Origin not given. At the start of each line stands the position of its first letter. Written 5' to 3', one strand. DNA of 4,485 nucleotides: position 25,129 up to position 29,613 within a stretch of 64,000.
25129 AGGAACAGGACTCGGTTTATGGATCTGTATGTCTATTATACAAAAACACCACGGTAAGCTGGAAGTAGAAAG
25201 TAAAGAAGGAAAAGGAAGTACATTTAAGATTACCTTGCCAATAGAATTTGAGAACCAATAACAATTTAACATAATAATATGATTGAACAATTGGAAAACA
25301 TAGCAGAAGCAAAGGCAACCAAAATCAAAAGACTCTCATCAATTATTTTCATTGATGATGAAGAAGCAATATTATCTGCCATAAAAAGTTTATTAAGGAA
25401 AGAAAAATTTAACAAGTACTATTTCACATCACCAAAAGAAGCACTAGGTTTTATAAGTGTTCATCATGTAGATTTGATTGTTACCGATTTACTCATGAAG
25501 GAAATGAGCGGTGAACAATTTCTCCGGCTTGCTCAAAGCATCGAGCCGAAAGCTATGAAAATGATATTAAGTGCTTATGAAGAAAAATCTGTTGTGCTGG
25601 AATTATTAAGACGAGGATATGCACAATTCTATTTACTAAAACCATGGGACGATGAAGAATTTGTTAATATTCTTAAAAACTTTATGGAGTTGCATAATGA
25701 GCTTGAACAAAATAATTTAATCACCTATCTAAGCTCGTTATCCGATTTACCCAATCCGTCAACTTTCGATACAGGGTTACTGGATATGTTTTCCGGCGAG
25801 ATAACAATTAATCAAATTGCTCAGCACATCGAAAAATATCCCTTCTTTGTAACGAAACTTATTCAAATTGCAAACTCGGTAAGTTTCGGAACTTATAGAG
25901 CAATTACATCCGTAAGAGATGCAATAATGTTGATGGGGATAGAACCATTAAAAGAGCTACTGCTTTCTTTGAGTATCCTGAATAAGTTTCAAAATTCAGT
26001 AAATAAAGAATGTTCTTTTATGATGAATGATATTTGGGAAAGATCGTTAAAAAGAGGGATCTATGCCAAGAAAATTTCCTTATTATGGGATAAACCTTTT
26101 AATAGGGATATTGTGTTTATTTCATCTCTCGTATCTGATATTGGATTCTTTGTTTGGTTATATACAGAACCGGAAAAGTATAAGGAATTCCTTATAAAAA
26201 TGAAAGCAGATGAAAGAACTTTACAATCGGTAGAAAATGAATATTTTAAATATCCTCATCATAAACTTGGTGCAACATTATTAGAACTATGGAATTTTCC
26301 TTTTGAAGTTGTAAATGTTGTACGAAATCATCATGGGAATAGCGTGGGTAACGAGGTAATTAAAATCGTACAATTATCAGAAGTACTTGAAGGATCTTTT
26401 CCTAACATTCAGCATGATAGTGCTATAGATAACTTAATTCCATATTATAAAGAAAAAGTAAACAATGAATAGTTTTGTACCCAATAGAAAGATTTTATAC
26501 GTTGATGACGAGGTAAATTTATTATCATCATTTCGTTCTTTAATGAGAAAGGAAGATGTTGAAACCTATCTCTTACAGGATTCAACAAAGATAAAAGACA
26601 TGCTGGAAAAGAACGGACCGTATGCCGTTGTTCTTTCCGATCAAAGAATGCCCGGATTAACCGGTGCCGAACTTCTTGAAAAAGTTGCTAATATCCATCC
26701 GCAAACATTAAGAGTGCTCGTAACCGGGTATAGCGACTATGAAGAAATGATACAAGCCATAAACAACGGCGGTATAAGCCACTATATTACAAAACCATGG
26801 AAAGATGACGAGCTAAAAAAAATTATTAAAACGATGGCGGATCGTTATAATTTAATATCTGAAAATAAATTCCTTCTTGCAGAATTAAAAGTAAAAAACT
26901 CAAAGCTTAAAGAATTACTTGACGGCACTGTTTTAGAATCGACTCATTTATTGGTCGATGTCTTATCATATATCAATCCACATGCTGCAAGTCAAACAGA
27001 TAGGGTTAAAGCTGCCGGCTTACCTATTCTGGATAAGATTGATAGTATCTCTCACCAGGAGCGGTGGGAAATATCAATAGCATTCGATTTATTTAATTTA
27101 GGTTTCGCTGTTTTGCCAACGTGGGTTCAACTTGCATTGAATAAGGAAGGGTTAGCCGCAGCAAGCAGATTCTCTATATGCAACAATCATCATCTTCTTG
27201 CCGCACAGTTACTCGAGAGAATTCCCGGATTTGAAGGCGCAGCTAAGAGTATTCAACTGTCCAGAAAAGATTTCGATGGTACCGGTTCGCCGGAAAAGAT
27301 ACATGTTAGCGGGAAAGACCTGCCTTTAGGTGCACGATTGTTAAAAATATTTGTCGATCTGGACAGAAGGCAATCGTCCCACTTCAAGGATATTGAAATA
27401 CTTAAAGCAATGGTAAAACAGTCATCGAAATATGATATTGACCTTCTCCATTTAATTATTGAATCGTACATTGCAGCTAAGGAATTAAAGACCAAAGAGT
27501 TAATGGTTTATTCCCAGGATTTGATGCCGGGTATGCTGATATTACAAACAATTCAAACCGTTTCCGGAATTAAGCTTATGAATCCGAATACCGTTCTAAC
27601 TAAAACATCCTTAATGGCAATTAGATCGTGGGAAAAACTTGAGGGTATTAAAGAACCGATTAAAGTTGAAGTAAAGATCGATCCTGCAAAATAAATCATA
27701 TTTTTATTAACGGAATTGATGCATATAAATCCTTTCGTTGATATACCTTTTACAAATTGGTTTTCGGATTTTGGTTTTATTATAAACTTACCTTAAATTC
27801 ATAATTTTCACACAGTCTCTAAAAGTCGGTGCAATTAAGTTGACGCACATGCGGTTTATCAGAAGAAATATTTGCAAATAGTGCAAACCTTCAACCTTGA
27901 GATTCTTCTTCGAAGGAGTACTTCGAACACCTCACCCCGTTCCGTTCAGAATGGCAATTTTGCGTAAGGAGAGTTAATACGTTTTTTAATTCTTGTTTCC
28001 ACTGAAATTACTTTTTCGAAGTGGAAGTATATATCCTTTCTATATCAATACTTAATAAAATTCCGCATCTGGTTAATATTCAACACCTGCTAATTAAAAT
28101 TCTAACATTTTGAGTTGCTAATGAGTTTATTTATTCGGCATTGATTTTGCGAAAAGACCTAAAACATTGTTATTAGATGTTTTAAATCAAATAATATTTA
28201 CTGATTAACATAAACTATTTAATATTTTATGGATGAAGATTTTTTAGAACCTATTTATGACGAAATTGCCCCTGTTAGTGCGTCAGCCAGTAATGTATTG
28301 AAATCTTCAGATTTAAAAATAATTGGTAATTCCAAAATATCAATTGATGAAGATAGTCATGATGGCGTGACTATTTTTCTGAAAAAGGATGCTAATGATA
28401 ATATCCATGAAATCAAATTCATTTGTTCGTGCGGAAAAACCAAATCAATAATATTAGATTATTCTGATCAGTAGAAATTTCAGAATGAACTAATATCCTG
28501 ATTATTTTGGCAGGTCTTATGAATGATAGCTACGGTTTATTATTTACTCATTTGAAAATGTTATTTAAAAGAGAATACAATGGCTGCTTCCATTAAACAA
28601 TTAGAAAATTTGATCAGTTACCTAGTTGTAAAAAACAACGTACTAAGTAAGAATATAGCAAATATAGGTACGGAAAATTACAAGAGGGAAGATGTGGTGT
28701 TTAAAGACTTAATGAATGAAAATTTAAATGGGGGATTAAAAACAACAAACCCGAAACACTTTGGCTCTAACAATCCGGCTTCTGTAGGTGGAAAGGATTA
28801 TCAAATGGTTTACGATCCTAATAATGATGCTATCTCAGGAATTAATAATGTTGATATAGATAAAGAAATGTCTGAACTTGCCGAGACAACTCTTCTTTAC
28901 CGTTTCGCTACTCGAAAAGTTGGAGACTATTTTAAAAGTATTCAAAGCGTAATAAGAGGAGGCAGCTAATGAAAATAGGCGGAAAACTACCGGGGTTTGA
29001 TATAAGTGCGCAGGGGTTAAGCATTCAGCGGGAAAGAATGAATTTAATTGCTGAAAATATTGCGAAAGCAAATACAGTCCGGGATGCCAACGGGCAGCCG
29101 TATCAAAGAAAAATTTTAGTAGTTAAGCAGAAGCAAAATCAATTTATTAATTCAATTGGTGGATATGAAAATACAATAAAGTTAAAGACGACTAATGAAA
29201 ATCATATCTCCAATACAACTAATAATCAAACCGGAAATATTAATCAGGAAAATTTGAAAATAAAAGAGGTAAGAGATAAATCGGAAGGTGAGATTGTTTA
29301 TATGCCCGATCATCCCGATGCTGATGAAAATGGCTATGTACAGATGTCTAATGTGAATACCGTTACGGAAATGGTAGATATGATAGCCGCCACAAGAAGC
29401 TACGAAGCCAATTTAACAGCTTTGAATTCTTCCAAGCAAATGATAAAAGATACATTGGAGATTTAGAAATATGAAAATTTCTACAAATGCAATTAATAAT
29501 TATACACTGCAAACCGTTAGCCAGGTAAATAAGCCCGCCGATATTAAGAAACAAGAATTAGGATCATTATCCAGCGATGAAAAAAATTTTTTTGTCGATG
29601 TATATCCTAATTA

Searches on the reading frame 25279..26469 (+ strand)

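Call 27: search_protein_families(library=pfam, proteins=[window:25279-26469:+], max_evalue=0.00001)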
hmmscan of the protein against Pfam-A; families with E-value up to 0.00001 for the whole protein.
window:25279-26469:+ (397 aa): 2 families
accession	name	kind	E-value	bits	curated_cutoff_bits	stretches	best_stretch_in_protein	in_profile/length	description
PF08668.18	HDOD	-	1.8e-35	122.7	22.9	1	174-352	19-194/196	HDOD domain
PF00072.30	Response_reg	-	2.4e-16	60.3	30.2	1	22-132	1-110/111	Response regulator receiver domain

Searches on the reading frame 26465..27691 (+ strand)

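Call 27: search_protein_families(library=pfam, proteins=[window:26465-27691:+], max_evalue=0.00001)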
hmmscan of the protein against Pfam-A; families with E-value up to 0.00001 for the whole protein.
window:26465-27691:+ (409 aa): 2 families
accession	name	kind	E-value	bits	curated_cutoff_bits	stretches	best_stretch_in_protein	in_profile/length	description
PF00072.30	Response_reg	-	9e-18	64.9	30.2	1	10-121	1-110/111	Response regulator receiver domain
PF13487.12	HD_5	-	6.8e-15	55.7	27.2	1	162-326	2-169/170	HD domain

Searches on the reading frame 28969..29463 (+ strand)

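Call 27: search_protein_families(library=pfam, proteins=[window:28969-29463:+], max_evalue=0.00001)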
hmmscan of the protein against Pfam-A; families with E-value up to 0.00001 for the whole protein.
window:28969-29463:+ (165 aa): 1 family
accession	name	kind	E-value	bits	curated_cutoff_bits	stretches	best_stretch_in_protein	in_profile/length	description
PF06429.18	Flg_bbr_C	-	3.6e-15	55.7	23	1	121-164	2-45/46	Flagellar basal body rod FlgEFG protein C-terminal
